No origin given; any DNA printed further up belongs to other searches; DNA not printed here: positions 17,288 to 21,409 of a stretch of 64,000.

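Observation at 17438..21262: Giant (1274 aa) STAND/NACHT-like NTPase with unassigned N- and C-terminal domains: candidate single-protein antiviral sensor-effector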

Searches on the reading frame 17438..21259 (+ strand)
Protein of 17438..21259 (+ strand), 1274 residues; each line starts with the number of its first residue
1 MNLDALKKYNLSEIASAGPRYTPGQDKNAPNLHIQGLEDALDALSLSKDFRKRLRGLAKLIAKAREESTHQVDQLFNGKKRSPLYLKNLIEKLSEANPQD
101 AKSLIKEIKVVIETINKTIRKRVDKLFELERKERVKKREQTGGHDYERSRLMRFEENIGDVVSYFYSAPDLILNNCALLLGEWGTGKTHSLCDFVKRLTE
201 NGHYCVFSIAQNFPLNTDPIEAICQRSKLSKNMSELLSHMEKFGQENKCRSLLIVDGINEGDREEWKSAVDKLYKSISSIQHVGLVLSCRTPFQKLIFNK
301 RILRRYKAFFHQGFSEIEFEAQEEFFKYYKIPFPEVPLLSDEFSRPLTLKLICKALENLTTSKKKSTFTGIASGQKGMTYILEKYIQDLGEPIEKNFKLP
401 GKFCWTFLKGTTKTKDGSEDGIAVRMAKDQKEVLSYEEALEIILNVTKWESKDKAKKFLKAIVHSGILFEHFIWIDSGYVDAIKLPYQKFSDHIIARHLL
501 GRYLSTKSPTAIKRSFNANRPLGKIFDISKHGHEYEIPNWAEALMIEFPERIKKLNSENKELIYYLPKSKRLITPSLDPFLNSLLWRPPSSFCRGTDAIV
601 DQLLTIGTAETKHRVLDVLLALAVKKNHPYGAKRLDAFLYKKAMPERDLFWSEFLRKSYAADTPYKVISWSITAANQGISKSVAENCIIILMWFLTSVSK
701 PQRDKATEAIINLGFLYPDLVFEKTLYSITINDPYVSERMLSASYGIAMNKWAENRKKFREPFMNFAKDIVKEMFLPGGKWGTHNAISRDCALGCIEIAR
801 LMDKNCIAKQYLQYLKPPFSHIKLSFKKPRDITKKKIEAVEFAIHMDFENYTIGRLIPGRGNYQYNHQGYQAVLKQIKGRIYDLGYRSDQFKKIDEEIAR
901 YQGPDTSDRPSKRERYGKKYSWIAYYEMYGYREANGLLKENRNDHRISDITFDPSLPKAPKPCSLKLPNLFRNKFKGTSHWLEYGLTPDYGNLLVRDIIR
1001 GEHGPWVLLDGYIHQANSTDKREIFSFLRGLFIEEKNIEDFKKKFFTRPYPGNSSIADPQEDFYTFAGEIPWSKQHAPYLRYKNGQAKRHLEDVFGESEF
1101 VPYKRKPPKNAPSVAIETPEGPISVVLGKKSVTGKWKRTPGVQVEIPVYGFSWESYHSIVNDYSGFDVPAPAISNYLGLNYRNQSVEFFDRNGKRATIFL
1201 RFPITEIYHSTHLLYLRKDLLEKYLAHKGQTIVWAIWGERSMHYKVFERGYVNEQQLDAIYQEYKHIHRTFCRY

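Call 3: search_protein_families(library=pfam, proteins=[window:17438-21259:+], max_evalue=1)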
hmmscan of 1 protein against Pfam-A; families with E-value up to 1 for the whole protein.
window:17438-21259:+ (1274 aa): 7 families
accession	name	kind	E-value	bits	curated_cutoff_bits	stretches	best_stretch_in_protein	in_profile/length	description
PF13401.12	AAA_22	-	7e-05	23.6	27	1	175-261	6-96/130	AAA domain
PF05729.18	NACHT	-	0.00016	21.9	26.7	1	178-291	4-130/167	NACHT domain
PF13191.12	AAA_16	-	0.044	14.7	32.6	1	175-225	25-75/167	AAA ATPase domain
PF06745.19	ATPase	-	0.12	12.2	26.6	0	174-280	19-114/231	KaiC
PF25792.1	BREX_BrxC_helical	-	0.13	13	27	0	1016-1063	17-65/123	BREX ATP-binding protein BrxC alpha helical domain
PF25199.1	nSTAND_NTPase5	-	0.21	11.9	34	1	176-226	43-93/145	Novel STAND NTPase 5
PF24883.2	NPHP3_N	-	0.61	10.7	24.8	0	226-285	102-159/164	Nephrocystin 3, N-terminal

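Call 4: search_protein_families(library=padloc, proteins=[window:17438-21259:+], max_evalue=1)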
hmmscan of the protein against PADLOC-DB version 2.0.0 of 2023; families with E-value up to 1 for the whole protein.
window:17438-21259:+ (1274 aa): 8 families
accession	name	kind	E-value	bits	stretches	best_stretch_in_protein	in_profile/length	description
PDLC02164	Avs2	-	1.5e-164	547.9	4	4-823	174-955/1504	-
PDLC02162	Avs2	-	3.5e-112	374.5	2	6-928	173-1059/1379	-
PDLC02165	Avs2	-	6.9e-91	303.7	3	4-839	41-855/1375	-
PDLC02163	Avs2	-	3.1e-86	288.2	3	5-832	239-1046/1576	-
PDLC02161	Avs2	-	1.1e-79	266.5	3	104-839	270-972/1499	-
PDLC02166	Avs2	-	4.7e-50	168.2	1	109-800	272-920/1498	-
PDLC04958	PDC-S20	-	0.0059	14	1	181-208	35-62/458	-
PDLC04700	PDC-M54A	-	0.033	9.1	1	174-258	317-394/1657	-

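Call 5: search_protein_families(library=ncbifam, proteins=[window:17438-21259:+], max_evalue=1)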
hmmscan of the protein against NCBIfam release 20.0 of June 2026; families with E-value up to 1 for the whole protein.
window:17438-21259:+ (1274 aa): 4 families
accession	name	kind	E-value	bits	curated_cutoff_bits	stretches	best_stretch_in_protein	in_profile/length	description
NF041813.1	Avs2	equivalog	3.9e-144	482.3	1000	3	14-833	1-792/1317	AVAST type 2 anti-phage system protein Avs2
NF058535.1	antiphage_EruA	equivalog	0.0075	14.4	1000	1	246-291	65-110/1318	NACHT domain-containing antiphage protein EruA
TIGR03420.1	DnaA_homol_Hda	equivalog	0.073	12.6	194.8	0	177-211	41-76/226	DnaA regulatory inactivator Hda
NF038214.1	IS21_help_AAA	equivalog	0.11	12.2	200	1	174-212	90-128/232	IS21-like element helper ATPase IstB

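Call 9: search_solved_structures(query=window:17438-21259:+, max_evalue=1)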
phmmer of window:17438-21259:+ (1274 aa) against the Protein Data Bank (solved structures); distinct sequences matched with E-value up to 1: 5.
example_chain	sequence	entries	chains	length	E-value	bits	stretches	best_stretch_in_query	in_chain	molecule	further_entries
9o4e_A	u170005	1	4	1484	6.3e-54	186.1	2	4-822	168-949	AVAST type 2 anti-phage system protein Avs2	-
8w91_b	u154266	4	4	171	0.19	12.3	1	205-286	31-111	Ferritin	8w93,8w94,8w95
7vt2_A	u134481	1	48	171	0.19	12.3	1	212-286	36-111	Ferritin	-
2kob_A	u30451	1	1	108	0.2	12.2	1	63-134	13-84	Uncharacterized protein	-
6xeh_A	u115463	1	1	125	0.54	10.8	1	414-490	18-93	DE NOVO DESIGNED OR386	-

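Call 13: search_solved_structures(query=window:17438-21259:+, max_evalue=0.001, show_alignments=1)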
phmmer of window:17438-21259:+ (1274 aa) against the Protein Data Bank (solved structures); distinct sequences matched with E-value up to 0.001: 1.
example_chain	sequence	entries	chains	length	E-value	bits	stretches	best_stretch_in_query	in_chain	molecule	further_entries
9o4e_A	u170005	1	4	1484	6.3e-54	186.1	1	4-822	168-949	AVAST type 2 anti-phage system protein Avs2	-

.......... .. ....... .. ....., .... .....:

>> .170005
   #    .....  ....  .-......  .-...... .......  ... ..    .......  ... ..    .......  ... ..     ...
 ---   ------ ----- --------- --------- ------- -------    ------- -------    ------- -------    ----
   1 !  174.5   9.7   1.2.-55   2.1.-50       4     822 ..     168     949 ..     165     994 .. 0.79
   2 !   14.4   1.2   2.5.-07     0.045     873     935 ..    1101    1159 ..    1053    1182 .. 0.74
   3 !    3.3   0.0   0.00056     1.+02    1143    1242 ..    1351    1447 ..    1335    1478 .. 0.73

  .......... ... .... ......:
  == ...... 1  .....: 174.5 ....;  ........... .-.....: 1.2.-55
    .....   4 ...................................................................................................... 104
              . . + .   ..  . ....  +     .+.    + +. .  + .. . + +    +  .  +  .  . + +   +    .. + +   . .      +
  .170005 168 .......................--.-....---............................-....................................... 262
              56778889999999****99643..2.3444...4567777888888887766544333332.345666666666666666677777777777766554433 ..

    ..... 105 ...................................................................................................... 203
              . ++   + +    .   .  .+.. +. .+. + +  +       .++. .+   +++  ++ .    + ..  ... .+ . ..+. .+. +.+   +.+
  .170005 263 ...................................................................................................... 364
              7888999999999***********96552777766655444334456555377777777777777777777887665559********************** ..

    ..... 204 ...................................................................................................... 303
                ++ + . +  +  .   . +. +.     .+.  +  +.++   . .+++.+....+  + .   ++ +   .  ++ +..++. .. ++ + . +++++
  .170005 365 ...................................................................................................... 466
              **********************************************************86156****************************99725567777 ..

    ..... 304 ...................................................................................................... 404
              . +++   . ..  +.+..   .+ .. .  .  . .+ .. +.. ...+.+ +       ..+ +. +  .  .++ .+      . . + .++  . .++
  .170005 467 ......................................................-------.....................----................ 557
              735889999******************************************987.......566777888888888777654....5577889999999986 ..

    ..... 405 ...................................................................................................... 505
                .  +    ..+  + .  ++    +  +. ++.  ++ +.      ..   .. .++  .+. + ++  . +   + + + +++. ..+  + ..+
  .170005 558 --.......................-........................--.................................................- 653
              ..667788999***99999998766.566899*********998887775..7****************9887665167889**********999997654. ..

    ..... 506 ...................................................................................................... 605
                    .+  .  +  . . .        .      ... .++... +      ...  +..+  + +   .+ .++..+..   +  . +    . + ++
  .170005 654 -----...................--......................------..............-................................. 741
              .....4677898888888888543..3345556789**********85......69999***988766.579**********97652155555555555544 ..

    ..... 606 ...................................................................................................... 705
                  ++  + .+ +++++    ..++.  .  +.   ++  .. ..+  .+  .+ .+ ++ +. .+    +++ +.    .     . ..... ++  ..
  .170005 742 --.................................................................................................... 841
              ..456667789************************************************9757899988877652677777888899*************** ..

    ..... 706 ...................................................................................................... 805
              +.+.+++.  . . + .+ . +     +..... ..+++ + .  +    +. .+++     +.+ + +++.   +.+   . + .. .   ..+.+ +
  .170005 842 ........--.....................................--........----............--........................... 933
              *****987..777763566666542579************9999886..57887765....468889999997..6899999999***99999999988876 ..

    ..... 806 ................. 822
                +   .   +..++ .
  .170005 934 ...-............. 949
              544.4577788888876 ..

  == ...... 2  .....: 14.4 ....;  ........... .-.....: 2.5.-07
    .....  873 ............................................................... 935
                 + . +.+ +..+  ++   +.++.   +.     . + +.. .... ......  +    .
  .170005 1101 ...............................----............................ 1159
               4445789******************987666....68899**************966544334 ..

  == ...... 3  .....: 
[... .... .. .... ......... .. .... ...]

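Call 14: find_homologous_proteins(query=window:17438-21259:+, max_evalue=1e-10)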
Query window:17438-21259:+ (1274 aa): 516 proteins with E <= 1e-10 among 8000 candidates; the best 120 are listed.
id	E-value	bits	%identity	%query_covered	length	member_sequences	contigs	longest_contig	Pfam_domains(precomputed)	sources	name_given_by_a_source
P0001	0.0e+0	2972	100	100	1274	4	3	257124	-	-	-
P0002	0.0e+0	2598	87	100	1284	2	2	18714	-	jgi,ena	-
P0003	0.0e+0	2196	73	100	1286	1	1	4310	PF05729.19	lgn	-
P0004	0.0e+0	2190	73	100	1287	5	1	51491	PF05729.19,PF13401.13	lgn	-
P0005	0.0e+0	2124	71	100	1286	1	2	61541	PF05729.19,PF13401.13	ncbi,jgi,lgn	jgi:hypothetical protein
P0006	0.0e+0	2058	97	73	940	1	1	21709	-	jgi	jgi:hypothetical protein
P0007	0.0e+0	2037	67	100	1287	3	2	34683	PF13401.13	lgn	-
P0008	0.0e+0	1993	67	100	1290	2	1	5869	-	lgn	-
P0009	0.0e+0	1822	75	80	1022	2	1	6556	-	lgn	-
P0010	0.0e+0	1752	60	100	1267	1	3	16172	-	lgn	-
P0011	0.0e+0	1732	59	100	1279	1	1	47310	PF05729.19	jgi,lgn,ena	-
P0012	0.0e+0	1630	56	100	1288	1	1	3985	-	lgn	-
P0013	0.0e+0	1507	52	100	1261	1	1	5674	PF05729.19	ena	-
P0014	0.0e+0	1488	51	100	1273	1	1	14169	PF13401.13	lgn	-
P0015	0.0e+0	1464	56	91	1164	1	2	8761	-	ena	-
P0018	0.0e+0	1026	39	100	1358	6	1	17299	-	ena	-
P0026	4.3e-293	993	38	100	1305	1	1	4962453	-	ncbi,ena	-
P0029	5.0e-291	987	37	100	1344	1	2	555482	-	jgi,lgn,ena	-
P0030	1.1e-290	985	40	99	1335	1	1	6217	-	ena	-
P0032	1.3e-288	979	38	100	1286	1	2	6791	PF05729.19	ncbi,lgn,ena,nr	ncbi:MAG: NACHT domain-containing protein [Candidatus Pacebacteria bacterium]|nr:NACHT domain-contai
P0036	1.2e-285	969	38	100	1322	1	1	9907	PF05729.19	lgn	-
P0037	2.9e-285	967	39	100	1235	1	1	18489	PF05729.19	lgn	-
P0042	2.8e-284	964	39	100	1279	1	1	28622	PF05729.19,PF13401.13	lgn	-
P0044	4.8e-284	963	37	100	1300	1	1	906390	PF05729.19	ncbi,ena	-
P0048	8.3e-283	959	38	99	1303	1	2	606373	PF05729.19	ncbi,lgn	ncbi:MAG: hypothetical protein WDZ84_07555 [Rhodovibrionaceae bacterium]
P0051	7.8e-281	953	37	100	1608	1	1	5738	-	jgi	jgi:hypothetical protein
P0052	9.1e-281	953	38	99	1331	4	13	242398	-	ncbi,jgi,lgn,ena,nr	ncbi:MAG TPA: hypothetical protein PKD26_16200 [Pyrinomonadaceae bacterium]|nr:hypothetical protein 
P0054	1.8e-279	948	38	100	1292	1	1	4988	PF05729.19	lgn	-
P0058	3.4e-279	947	38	100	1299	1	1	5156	PF05729.19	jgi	jgi:DNA replication protein DnaC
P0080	1.7e-270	919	37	100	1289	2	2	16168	PF05729.19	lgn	-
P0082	5.5e-270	917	39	88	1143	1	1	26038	PF05729.19,PF13401.13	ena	-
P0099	1.8e-265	902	37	100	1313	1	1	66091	PF05729.19,PF13401.13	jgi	jgi:hypothetical protein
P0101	7.5e-265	900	36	100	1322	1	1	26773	PF05729.19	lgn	-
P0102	8.4e-265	900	36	100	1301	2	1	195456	PF05729.19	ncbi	ncbi:NACHT domain-containing protein [Lysobacter rhizosphaerae]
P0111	5.1e-263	894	36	100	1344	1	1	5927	PF05729.19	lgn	-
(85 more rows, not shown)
